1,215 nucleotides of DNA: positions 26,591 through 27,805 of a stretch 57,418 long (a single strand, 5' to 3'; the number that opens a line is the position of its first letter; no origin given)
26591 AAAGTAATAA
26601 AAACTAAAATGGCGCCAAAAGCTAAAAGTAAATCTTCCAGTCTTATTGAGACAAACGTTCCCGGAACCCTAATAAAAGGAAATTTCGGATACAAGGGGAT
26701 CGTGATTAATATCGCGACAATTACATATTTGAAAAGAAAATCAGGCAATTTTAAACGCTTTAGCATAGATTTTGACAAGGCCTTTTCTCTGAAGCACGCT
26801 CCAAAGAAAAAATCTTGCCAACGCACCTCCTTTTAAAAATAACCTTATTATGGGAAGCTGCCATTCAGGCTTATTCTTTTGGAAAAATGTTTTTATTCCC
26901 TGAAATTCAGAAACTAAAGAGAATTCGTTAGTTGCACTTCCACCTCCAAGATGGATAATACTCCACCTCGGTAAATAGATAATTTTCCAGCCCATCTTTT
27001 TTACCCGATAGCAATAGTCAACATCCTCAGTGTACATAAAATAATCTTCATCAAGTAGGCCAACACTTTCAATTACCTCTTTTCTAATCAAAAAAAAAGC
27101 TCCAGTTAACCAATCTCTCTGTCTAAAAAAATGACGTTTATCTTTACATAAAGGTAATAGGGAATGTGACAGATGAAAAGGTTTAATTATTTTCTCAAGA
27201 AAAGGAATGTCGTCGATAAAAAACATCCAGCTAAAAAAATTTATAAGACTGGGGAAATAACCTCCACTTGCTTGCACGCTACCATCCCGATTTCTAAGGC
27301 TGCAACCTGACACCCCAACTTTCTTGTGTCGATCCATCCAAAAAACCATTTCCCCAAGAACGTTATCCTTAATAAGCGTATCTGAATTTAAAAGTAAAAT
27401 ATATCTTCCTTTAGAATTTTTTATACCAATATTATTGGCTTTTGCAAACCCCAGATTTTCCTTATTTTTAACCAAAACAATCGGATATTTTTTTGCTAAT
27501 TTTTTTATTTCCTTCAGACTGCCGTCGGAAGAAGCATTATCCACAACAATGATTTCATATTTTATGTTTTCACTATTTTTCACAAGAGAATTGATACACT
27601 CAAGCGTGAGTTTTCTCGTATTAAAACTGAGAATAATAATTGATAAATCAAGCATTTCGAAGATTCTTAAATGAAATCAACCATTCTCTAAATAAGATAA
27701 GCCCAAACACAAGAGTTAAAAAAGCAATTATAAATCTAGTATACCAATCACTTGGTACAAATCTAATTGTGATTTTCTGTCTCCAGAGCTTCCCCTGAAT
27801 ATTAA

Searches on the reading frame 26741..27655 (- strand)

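Call 40: search_protein_families(library=pfam, proteins=[window:26741-27655:-], max_evalue=0.001)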
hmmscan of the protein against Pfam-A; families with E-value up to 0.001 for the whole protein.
window:26741-27655:- (304 aa): 4 families
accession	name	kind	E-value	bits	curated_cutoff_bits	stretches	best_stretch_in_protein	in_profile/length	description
PF00535.33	Glycos_transf_2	-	1.5e-27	97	23.3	1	5-138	1-132/168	Glycosyl transferase family 2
PF13641.12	Glyco_tranf_2_3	-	2.4e-21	77.3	27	1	4-230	3-206/230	Glycosyltransferase like family 2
PF10111.15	Glyco_tranf_2_2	-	9e-07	29.1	27.3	1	31-102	28-101/276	Glycosyltransferase like family 2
PF13632.12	Glyco_trans_2_3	-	2e-06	28.2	27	1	85-230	1-118/198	Glycosyl transferase family group 2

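Call 84: search_protein_families(library=ncbifam, proteins=[window:26741-27655:-], max_evalue=0.001)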
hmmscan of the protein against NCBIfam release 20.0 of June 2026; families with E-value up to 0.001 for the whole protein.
window:26741-27655:- (304 aa): 21 families
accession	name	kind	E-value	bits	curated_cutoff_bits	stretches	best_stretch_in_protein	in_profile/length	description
TIGR01556.1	rhamnosyltran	subfamily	3.9e-22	78.7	200.55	2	17-125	6-117/281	rhamnosyltransferase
TIGR03937.1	PgaC_IcaA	equivalog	1.3e-20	73.8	422.3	2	4-122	47-167/407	poly-beta-1,6-N-acetyl-D-glucosamine synthase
NF041875.1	EPS_EpsD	equivalog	7.5e-17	61.7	370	1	4-109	1-106/325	exopolysaccharide biosynthesis glycosyltransferase EpsD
NF007482.0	PRK10073.1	equivalog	5.7e-15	55.2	423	1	3-118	7-120/334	glycosyltransferase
NF038302.1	EPS_HpsE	equivalog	1e-14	54.3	300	1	2-120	1-124/307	hormogonium polysaccharide biosynthesis glycosyltransferase HpsE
TIGR03111.1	glyc2_xrt_Gpos1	hypoth_equivalog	9e-14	51.1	363.95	1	4-125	51-175/439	TIGR03111 family XrtG-associated glycosyltransferase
NF047683.1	TeichurnBiosyTuaG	equivalog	1e-13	51.5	400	1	4-125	8-130/252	teichuronic acid biosynthesis protein TuaG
TIGR03965.1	mycofact_glyco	equivalog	1.3e-13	50.6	280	2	4-111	76-183/467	mycofactocin biosynthesis glycosyltransferase MftF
NF053739.1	GlytfEpsEBac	equivalog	2e-11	43.4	450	1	4-122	3-122/265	glycosyltransferase EpsE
TIGR04009.1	wcaE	equivalog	1.6e-10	40.7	369.2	1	4-100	3-100/248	colanic acid biosynthesis glycosyltransferase WcaE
TIGR04283.1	glyco_like_mftF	equivalog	2.5e-10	40.3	182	1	4-114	1-105/221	TIGR04283 family arsenosugar biosynthesis glycosyltransferase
NF038299.1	EPS_HpsN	equivalog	6.7e-10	38.4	425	1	4-116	3-115/317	hormogonium polysaccharide biosynthesis glycosyltransferase HpsN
TIGR04242.1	nodulat_NodC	equivalog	9.7e-09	34.7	550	1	4-116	50-164/395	chitooligosaccharide synthase NodC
NF050050.1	ProtGlycPglI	equivalog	1.6e-08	34.3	500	1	3-126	3-126/306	GalNAc(5)-diNAcBac-PP-undecaprenol beta-1,3-glucosyltransferase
NF050819.1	PolSacchBiosHfsG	equivalog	1.4e-06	27.8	500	1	27-103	33-113/302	polysaccharide biosynthesis protein HfsG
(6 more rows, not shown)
